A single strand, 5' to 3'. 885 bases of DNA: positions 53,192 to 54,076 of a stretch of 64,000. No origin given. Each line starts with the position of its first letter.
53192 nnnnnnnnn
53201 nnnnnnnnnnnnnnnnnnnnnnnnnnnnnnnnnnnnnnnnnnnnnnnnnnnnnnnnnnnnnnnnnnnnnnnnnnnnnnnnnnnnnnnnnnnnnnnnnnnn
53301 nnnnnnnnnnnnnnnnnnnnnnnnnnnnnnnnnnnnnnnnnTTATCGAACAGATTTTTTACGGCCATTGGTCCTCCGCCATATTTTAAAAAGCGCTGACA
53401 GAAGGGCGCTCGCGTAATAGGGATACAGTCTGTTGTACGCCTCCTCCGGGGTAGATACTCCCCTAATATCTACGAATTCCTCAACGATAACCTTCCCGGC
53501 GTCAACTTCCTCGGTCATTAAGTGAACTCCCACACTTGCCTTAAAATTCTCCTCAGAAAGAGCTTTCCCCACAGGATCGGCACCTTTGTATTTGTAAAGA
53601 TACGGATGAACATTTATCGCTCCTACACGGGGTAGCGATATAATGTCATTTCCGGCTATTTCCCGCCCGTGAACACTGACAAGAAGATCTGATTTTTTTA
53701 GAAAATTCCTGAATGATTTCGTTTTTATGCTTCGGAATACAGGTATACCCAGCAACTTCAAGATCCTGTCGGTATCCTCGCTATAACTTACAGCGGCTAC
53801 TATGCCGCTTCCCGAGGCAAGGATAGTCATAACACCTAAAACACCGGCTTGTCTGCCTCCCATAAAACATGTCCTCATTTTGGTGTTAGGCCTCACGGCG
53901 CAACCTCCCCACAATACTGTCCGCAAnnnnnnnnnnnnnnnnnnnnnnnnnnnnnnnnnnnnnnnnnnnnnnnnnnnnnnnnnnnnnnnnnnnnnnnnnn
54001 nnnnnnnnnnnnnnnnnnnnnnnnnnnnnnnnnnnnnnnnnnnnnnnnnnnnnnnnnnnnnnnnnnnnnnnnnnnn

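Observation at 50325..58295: Complete CMP-pseudaminic acid operon with three extra tailoring genes (amidotransferase, formyltransferase, methylase).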

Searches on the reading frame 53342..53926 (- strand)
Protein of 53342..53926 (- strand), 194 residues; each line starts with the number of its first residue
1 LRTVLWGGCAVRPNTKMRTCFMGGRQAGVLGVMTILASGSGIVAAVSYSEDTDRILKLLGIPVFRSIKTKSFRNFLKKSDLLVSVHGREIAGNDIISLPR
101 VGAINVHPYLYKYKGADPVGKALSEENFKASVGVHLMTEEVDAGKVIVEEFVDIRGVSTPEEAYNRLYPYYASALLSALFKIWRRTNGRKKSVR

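Call 3: search_protein_families(library=ncbifam, proteins=[window:53342-53926:-])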
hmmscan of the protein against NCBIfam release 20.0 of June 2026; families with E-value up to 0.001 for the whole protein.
window:53342-53926:- (194 aa): 5 families
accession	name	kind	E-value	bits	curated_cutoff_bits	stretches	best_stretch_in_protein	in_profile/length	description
TIGR00460.1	fmt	equivalog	4.4e-13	49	201.5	1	59-188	56-190/315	methionyl-tRNA formyltransferase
NF005414.0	PRK06988.1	equivalog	1.9e-11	43.5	316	1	77-168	74-168/311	formyltransferase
NF005998.1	PRK08125.1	equivalog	1.1e-10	40.6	777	1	78-178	75-175/649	bifunctional UDP-4-amino-4-deoxy-L-arabinose formyltransferase/UDP-glucuronic acid oxidase ArnA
TIGR00639.1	PurN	equivalog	2.1e-08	33.9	150.1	1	91-168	92-170/192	phosphoribosylglycinamide formyltransferase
NF005755.0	PRK07579.1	equivalog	5.7e-07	29.6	238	1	72-171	59-156/245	dTDP-4-amino-4,6-dideoxyglucose formyltransferase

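Call 4: search_protein_families(library=pfam, proteins=[window:53342-53926:-])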
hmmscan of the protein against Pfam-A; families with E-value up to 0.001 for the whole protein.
window:53342-53926:- (194 aa): 1 family
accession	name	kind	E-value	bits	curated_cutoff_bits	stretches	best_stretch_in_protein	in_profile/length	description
PF00551.24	Formyl_trans_N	-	6e-12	46.1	26.1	1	79-175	80-177/181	Formyl transferase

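Call 7: find_encoding_contigs(protein=window:53342-53926:-, flank=10000, max_places=6)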
Protein window:53342-53926:- (194 aa): no gene with exactly this product is on record in the collection.

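Call 12: find_homologous_proteins(query=window:53345-53878:-)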
Query window:53345-53878:- (178 aa): 129 proteins with E <= 0.001 among 372 candidates; the best 120 are listed.
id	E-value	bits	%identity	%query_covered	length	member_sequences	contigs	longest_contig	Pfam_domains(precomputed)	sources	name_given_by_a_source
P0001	1.8e-110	384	100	100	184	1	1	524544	PF00551.25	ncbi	-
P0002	3.5e-79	282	70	100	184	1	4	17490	PF00551.25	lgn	-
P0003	3.9e-78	279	72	99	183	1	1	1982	PF00551.25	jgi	jgi:methionyl-tRNA formyltransferase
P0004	1.1e-74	268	66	100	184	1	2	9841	PF00551.25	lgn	-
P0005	8.2e-69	249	63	100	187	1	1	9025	PF00551.25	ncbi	-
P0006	3.2e-66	240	63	100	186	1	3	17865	PF00551.25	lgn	-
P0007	1.5e-65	238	62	100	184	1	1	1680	PF00551.25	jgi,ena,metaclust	metaclust:\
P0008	2.3e-59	218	61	92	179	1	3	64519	PF00551.25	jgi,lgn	-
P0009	3.1e-59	217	60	88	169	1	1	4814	PF00551.25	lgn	-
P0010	7.6e-59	216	59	95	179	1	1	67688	PF00551.25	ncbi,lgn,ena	-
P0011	2.8e-58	214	54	96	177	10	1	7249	PF00551.25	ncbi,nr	ncbi:MAG: hypothetical protein KAI03_06925 [Candidatus Aureabacteria bacterium]|nr:hypothetical prot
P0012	3.0e-58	214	57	95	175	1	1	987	PF00551.25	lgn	-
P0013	3.0e-58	214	59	94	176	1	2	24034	PF00551.25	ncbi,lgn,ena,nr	ncbi:MAG: hypothetical protein KAI70_05530 [Candidatus Omnitrophica bacterium]|nr:hypothetical prote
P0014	5.5e-58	213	56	95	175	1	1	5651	PF00551.25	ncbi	-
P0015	6.6e-58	213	55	99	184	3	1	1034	PF00551.25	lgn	-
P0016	7.2e-58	213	56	100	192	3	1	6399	PF00551.25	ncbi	-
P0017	1.8e-57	212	54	98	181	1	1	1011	PF00551.25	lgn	-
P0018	2.0e-57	212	55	99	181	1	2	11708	PF00551.25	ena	-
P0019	2.3e-57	211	58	96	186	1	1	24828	PF00551.25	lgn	-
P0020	2.6e-57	211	54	99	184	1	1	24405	PF00551.25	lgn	-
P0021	3.4e-57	211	53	98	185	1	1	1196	PF00551.25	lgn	-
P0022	4.1e-57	211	60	92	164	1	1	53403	PF00551.25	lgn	-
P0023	4.4e-57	210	56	93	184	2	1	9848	PF00551.25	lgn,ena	-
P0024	4.4e-57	210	58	94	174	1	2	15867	PF00551.25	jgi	-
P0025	8.1e-57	210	59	92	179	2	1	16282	PF00551.25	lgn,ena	-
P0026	3.8e-56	207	54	93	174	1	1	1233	PF00551.25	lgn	-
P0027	5.9e-56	207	54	93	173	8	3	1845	PF00551.25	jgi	jgi:methionyl-tRNA formyltransferase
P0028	7.6e-56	206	55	93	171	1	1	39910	PF00551.25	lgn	-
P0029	1.2e-55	206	56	92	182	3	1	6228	PF00551.25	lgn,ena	-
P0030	1.8e-55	205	57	92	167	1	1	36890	PF00551.25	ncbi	ncbi:formyltransferase family protein [Candidatus Omnitrophota bacterium]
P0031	1.9e-55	205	56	92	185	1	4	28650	PF00551.25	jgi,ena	jgi:methionyl-tRNA formyltransferase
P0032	2.4e-55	205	54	93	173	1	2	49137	PF00551.25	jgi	-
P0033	2.7e-55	205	53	98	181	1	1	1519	PF00551.25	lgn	-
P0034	2.8e-55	205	56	97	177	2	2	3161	PF00551.25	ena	-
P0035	3.5e-55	204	54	97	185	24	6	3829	PF00551.25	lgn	-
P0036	3.6e-55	204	55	92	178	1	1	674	PF00551.25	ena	-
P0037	4.6e-55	204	54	92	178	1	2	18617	PF00551.25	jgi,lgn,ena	-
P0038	4.6e-55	204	53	95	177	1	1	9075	PF00551.25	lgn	-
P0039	6.6e-55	203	54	98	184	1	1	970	PF00551.25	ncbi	-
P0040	6.9e-55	203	56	93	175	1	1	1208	PF00551.25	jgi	jgi:methionyl-tRNA formyltransferase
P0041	1.1e-54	203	60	92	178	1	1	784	PF00551.25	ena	-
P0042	2.3e-54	202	56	92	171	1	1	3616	PF00551.25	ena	-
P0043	2.9e-54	201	56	94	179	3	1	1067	PF00551.25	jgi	-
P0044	3.0e-54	201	54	98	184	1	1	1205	PF00551.25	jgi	jgi:methionyl-tRNA formyltransferase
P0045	3.6e-54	201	56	96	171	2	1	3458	PF00551.25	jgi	-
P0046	5.2e-54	200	53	95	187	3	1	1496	PF00551.25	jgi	-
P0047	7.2e-54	200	56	92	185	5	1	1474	PF00551.25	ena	-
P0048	1.0e-53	199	55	95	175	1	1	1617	PF00551.25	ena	-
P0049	1.1e-53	199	55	92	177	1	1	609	PF00551.25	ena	-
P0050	1.2e-53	199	53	92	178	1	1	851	PF00551.25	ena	-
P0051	1.7e-53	199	55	93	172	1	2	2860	PF00551.25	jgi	jgi:methionyl-tRNA formyltransferase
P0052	1.9e-53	199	51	99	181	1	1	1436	PF00551.25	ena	-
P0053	2.0e-53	199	54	92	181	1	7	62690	PF00551.25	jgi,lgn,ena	jgi:methionyl-tRNA formyltransferase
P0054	2.5e-53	198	54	92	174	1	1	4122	PF00551.25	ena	-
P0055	3.1e-53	198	52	97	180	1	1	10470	PF00551.25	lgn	-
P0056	3.9e-53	198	51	97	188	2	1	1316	PF00551.25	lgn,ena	-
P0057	4.5e-53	197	55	90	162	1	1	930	PF00551.25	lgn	-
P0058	6.9e-53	197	55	92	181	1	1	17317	PF00551.25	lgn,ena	-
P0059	7.1e-53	197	53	92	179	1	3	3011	PF00551.25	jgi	jgi:methionyl-tRNA formyltransferase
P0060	1.5e-52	196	54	96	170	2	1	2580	PF00551.25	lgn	-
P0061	1.5e-52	196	51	98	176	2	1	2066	PF00551.25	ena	-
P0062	2.4e-52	195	54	94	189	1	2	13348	PF00551.25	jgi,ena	-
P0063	2.4e-52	195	55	90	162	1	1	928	PF00551.25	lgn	-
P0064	2.9e-52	195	53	95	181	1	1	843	PF00551.25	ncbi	-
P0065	3.6e-52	194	52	95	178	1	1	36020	PF00551.25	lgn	-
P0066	4.4e-52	194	48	99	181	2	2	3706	PF00551.25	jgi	jgi:methionyl-tRNA formyltransferase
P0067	4.4e-52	194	51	93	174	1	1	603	PF00551.25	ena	-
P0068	4.7e-52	194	57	89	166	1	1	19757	PF00551.25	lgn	-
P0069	5.6e-52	194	54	92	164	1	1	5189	PF00551.25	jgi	jgi:methionyl-tRNA formyltransferase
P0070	5.8e-52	194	50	97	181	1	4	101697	PF00551.25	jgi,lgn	-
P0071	7.3e-52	193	55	91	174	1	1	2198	PF00551.25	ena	-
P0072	7.8e-52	193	56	90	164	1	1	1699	PF00551.25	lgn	-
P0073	8.7e-52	193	57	89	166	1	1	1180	PF00551.25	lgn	-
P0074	1.3e-51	193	52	92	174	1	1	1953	PF00551.25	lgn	-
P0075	1.4e-51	193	52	92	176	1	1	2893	PF00551.25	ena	-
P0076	5.8e-51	191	53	90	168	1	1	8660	PF00551.25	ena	-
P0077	6.1e-51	190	52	94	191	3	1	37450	PF00551.25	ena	-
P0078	6.6e-51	190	52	95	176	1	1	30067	PF00551.25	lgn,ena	-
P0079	1.1e-50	190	50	95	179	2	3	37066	PF00551.25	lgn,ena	-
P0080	1.3e-50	189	54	93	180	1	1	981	PF00551.25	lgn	-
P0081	1.8e-50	189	53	92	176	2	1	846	PF00551.25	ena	-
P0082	1.9e-50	189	49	98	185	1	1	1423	PF00551.25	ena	-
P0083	2.2e-50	189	52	92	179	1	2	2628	PF00551.25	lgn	-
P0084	8.4e-50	187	51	95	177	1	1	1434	PF00551.25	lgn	-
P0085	5.5e-49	184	54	94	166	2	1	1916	PF00551.25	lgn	-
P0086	6.6e-49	184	52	98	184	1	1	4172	PF00551.25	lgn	-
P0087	7.8e-49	184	55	92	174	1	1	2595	PF00551.25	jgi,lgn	jgi:methionyl-tRNA formyltransferase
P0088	1.0e-48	183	49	98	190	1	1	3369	PF00551.25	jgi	-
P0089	1.1e-48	183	48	97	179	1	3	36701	PF00551.25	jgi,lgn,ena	-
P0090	1.2e-48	183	53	93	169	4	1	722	PF00551.25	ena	-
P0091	1.7e-48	183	51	91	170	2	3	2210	PF00551.25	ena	-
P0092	1.9e-48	182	51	89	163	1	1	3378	PF00551.25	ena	-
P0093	4.0e-48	181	53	92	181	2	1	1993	PF00551.25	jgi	jgi:methionyl-tRNA formyltransferase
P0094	2.1e-47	179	49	93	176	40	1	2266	PF00551.25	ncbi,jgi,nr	ncbi:MAG TPA: hypothetical protein ENL10_00500 [Candidatus Cloacimonetes bacterium]|nr:hypothetical 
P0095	2.2e-47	179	51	92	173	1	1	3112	PF00551.25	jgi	-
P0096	4.7e-47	178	51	92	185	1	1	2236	PF00551.25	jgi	jgi:methionyl-tRNA formyltransferase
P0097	2.2e-46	176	46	96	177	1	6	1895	PF00551.25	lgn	-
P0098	5.1e-46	174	48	92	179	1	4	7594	PF00551.25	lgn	-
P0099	7.7e-46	174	51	90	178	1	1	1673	PF00551.25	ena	-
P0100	1.4e-45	173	52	92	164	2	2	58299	PF00551.25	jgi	jgi:methionyl-tRNA formyltransferase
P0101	3.3e-45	172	49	93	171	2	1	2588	PF00551.25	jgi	-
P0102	1.4e-44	170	49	96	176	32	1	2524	PF00551.25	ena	-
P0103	2.6e-44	169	48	95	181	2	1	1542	PF00551.25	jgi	-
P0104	3.9e-44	168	55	83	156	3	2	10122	PF00551.25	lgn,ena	-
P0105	1.0e-43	167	50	84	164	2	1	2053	PF00551.25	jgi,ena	-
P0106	2.7e-43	166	48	91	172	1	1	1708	PF00551.25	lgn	-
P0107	5.0e-43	165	46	97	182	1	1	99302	PF00551.25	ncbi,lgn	-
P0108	1.0e-41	160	46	92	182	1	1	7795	PF00551.25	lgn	-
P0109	1.5e-41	160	46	96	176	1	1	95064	PF00551.25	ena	-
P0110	1.7e-41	160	49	92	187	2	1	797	PF00551.25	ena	-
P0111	5.8e-41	158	51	85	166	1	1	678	PF00551.25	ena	-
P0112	1.1e-40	157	50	85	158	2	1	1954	PF00551.25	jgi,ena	-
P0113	1.0e-39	154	47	96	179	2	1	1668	PF00551.25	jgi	-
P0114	1.5e-37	147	46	93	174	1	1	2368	PF00551.25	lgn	-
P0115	2.4e-37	146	46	92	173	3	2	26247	PF00551.25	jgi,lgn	-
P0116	4.3e-37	145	46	92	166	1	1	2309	PF00551.25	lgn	-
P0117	1.4e-36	144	53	70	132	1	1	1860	PF00551.25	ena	-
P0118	5.1e-35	139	43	95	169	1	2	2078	PF00551.25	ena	-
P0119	6.3e-34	135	46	93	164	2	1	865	PF00551.25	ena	-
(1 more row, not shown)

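Call 13: find_encoding_contigs(protein=P0001, flank=10000, max_places=3)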
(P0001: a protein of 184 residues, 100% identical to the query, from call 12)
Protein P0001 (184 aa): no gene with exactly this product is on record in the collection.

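Call 14: list_cluster_members(proteins=[P0001, P0005, P0010, P0016])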
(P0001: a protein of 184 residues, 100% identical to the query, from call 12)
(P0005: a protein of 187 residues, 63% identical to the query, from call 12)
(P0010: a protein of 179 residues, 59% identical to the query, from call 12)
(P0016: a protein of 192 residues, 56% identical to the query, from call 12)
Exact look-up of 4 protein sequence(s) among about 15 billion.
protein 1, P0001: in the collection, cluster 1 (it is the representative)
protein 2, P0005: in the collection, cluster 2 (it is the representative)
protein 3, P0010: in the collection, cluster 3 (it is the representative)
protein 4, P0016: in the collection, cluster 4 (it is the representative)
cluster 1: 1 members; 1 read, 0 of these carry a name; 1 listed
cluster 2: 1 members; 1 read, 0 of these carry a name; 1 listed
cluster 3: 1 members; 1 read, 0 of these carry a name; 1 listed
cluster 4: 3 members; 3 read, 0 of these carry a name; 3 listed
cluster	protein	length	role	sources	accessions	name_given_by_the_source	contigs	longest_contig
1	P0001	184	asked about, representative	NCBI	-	-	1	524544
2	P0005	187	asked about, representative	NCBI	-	-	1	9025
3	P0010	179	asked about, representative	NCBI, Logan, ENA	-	-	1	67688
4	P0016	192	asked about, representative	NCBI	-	-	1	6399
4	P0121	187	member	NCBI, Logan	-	-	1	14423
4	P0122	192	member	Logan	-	-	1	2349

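Call 15: find_encoding_contigs(protein=P0010, flank=10000, max_places=3)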
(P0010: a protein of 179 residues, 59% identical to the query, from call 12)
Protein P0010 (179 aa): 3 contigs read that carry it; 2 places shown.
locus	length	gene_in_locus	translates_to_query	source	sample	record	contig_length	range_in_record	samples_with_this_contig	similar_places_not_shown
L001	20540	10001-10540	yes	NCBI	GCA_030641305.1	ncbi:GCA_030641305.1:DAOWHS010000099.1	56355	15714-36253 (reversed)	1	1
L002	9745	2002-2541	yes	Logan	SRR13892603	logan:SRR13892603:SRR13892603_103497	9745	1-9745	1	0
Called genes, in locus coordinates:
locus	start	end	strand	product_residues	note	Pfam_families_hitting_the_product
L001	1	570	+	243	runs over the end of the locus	PF13489:Methyltransf_23, PF07021:MetW, PF08241:Methyltransf_11, PF08242:Methyltransf_12, PF13649:Methyltransf_25, PF13847:Methyltransf_31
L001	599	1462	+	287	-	PF13489:Methyltransf_23, PF05219:DREV, PF08241:Methyltransf_11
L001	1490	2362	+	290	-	PF03102:NeuB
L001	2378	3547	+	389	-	PF13450:NAD_binding_8, PF03275:GLF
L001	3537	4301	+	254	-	PF00535:Glycos_transf_2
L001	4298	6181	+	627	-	-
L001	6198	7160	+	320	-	PF01073:3Beta_HSD, PF01370:Epimerase, PF02719:Polysacc_synt_2, PF04321:RmlD_sub_bind, PF05368:NmrA, PF08659:KR (weak), PF16363:GDP_Man_Dehyd, PF13460:NAD_binding_10, +1 more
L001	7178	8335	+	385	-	PF00155:Aminotran_1_2, PF01041:DegT_DnrJ_EryC1, PF01053:Cys_Met_Meta_PP (weak), PF01212:Beta_elim_lyase (weak)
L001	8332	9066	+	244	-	PF02348:CTP_transf_3, PF12804:NTP_transf_3 (weak)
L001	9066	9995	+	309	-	-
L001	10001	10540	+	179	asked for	PF00551:Formyl_trans_N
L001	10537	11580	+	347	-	PF03102:NeuB, PF08666:SAF (weak)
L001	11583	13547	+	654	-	-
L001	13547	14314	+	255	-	PF07021:MetW (weak), PF13489:Methyltransf_23, PF13847:Methyltransf_31, PF08241:Methyltransf_11, PF08242:Methyltransf_12, PF13649:Methyltransf_25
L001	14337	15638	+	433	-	PF01467:CTP_transf_like, PF13714:PEP_mutase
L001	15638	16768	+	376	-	PF02776:TPP_enzyme_N, PF02775:TPP_enzyme_C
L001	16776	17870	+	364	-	PF00465:Fe-ADH, PF25137:ADH_Fe_C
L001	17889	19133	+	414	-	PF04464:Glyphos_transf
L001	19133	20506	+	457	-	PF13439:Glyco_transf_4 (weak), PF00534:Glycos_transf_1, PF13692:Glyco_trans_1_4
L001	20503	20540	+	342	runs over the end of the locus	PF00535:Glycos_transf_2, PF10111:Glyco_tranf_2_2, PF13641:Glyco_tranf_2_3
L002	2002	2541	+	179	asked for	PF00551:Formyl_trans_N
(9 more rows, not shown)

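Call 16: search_solved_structures(query=window:53345-53878:-, max_evalue=0.001, show_alignments=2)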
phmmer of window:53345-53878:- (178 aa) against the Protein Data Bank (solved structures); distinct sequences matched with E-value up to 0.001: 35.
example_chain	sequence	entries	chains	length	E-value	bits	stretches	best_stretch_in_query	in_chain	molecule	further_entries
4iqf_A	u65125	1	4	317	4.9e-09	39.4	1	44-153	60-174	Methionyl-tRNA formyltransferase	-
5vyt_A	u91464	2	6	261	1.2e-06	31.7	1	62-151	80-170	Gdp-mannose 4,6-dehydratase / gdp-4-amino-4,6-dideoxy-d-mannose formyltransferase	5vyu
5vys_A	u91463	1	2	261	1.6e-06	31.2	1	62-151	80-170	Gdp-mannose 4,6-dehydratase / gdp-4-amino-4,6-dideoxy-d-mannose formyltransferase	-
5vyr_A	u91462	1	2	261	1.7e-06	31.2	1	62-151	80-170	Gdp-mannose 4,6-dehydratase / gdp-4-amino-4,6-dideoxy-d-mannose formyltransferase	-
5jnf_C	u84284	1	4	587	6.3e-06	29.3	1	60-151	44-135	Linear gramicidin synthase subunit A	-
6ulz_A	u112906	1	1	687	7.4e-06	29.1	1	60-151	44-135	Linear gramicidin synthase subunit A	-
5es6_A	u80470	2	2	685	7.5e-06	29.1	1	60-151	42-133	Linear gramicidin synthase subunit A | Linear gramicidin synthetase subunit A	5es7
5es5_A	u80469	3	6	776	9.3e-06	28.8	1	60-151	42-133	Linear gramicidin synthetase subunit A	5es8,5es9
6mfx_A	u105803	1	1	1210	1.5e-05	28.1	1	60-151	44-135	Linear gramicidin synthase subunit A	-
6mfw_A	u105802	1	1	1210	1.8e-05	27.8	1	60-151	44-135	Linear gramicidin synthase subunit A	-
6pih_A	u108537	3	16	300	1.9e-05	27.8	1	3-134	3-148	Bifunctional polymyxin resistance protein ArnA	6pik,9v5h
1yrw_A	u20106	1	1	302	1.9e-05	27.8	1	3-134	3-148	protein ArnA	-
2bln_A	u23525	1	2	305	1.9e-05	27.7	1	3-134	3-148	PROTEIN YFBG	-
5j63_A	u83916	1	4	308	2e-05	27.7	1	3-134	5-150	Bifunctional polymyxin resistance protein ArnA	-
3tqr_A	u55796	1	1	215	2.5e-05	27.4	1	79-152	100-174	Phosphoribosylglycinamide formyltransferase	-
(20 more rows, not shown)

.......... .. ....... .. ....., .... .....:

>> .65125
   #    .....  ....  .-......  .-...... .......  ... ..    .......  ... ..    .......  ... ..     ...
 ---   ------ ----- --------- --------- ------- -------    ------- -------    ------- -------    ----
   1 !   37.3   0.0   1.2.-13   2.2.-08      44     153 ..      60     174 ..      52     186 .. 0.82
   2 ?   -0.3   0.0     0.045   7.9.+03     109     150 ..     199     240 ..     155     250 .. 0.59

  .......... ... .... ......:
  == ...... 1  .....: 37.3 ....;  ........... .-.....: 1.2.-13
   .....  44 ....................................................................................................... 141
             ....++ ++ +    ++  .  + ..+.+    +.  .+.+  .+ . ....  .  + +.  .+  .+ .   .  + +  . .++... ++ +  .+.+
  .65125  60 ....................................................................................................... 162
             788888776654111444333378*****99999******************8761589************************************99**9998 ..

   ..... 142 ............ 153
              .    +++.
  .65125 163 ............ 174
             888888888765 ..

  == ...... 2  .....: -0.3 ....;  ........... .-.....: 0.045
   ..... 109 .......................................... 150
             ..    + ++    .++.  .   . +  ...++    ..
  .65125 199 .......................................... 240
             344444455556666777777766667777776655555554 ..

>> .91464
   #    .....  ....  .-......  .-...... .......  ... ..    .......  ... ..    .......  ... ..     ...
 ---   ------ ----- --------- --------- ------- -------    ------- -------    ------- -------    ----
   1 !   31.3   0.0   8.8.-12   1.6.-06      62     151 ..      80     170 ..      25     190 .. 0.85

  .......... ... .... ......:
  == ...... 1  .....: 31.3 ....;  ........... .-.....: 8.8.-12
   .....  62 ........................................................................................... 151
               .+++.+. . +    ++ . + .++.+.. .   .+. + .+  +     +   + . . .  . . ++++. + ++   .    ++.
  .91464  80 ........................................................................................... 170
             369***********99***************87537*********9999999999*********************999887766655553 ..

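Call 20: find_related_loci(query=A1, collection=genome_contigs, flank=10000)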
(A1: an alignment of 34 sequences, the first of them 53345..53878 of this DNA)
Query A1 (178 aa) in genome_contigs; peptide patterns used: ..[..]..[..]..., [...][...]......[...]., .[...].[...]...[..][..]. (x = any residue, [..] = any of these).
62 stretches matched a pattern; 31 encode a relative of the query (tblastn E <= 1e-3); 31 distinct loci.
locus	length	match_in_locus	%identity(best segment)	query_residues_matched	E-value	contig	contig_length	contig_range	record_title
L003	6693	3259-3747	61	1-163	9e-66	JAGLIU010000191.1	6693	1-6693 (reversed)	MAG: Candidatus Omnitrophota bacterium isolate RS_3_17 ROV157_3.bin.17.fa_191, whole genome shotgun sequence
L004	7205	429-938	54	1-170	1e-65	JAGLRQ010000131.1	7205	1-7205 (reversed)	MAG: Candidatus Auribacterota bacterium isolate RS_9_21 ROV157_9.bin.21.fa_131, whole genome shotgun sequence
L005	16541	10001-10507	56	1-169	4e-65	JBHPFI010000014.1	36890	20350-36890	Candidatus Omnitrophota bacterium isolate SAG AM-311-J02 NODE_14_length_36890_cov_26.545677, whole genome shotgun sequen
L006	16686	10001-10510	53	1-170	9e-65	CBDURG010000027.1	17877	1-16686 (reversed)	MAG TPA_asm: uncultured bacterium isolate SRR21487744_concoct_83 genome assembly, contig: ERZ25748493.836, whole genome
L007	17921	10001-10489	54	1-163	2e-58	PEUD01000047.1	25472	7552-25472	MAG: Candidatus Omnitrophica bacterium CG02_land_8_20_14_3_00__42_8 CG02_land_8_20_14_3.00_150_scaffold_860_c, whole gen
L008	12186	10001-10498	49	1-166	4e-57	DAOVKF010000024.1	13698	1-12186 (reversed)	MAG TPA_asm: Candidatus Omnitrophota bacterium isolate CSMAG_1412 CSMAG_1412_k141_4344950_length_13698_cov_10.0000, whol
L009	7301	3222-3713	53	2-166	7e-55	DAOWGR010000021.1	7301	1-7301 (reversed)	MAG TPA_asm: Elusimicrobiota bacterium isolate CSMAG_1996 CSMAG_1996_k141_2213226_length_7301_cov_7.0000, whole genome s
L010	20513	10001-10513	47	1-171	2e-52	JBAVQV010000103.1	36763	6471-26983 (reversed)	MAG: Dehalococcoidia bacterium isolate MFD02350_ilm_asm_bin2 k127_60751, whole genome shotgun sequence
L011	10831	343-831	49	1-163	1e-51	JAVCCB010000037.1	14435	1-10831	MAG: Candidatus Tantalella remota isolate MAG_3300035698_1097 Ga0374944_042801, whole genome shotgun sequence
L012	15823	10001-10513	47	1-171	2e-51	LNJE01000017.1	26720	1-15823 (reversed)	MAG: Candidatus Methanofastidiosum methylothiophilum isolate ADurb1213_Bin02801 APG09_contig000017, whole genome shotgun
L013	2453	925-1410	46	1-163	1e-50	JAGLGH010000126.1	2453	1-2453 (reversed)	MAG: Nanoarchaeota archaeon isolate RS_10_27 ROV157_10.bin.27.fa_126, whole genome shotgun sequence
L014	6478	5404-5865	48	1-155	3e-49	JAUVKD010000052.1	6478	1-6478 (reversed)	MAG: Methanosarcinaceae archaeon isolate CSMAG_471 CSMAG_471_k127_630036_length_6478_cov_29.8561, whole genome shotgun s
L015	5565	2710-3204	49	5-171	1e-48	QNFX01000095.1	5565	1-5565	MAG: Epsilonproteobacteria bacterium isolate B11_G4 B11_Guay4_scaffold_21023, whole genome shotgun sequence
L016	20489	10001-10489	49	1-163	2e-44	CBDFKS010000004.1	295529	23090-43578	MAG: Dehalococcoidia bacterium isolate c4dad43c-b7b6-47a6-a77d-83e0dddb64fa genome assembly, contig: contig_4, whole gen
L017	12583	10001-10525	43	1-171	6e-43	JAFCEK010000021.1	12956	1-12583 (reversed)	MAG: Candidatus Aenigmatarchaeota archaeon isolate Meg22_1214_Bin_103 Meg22_1214_Bin_103_scaffold_17363, whole genome sh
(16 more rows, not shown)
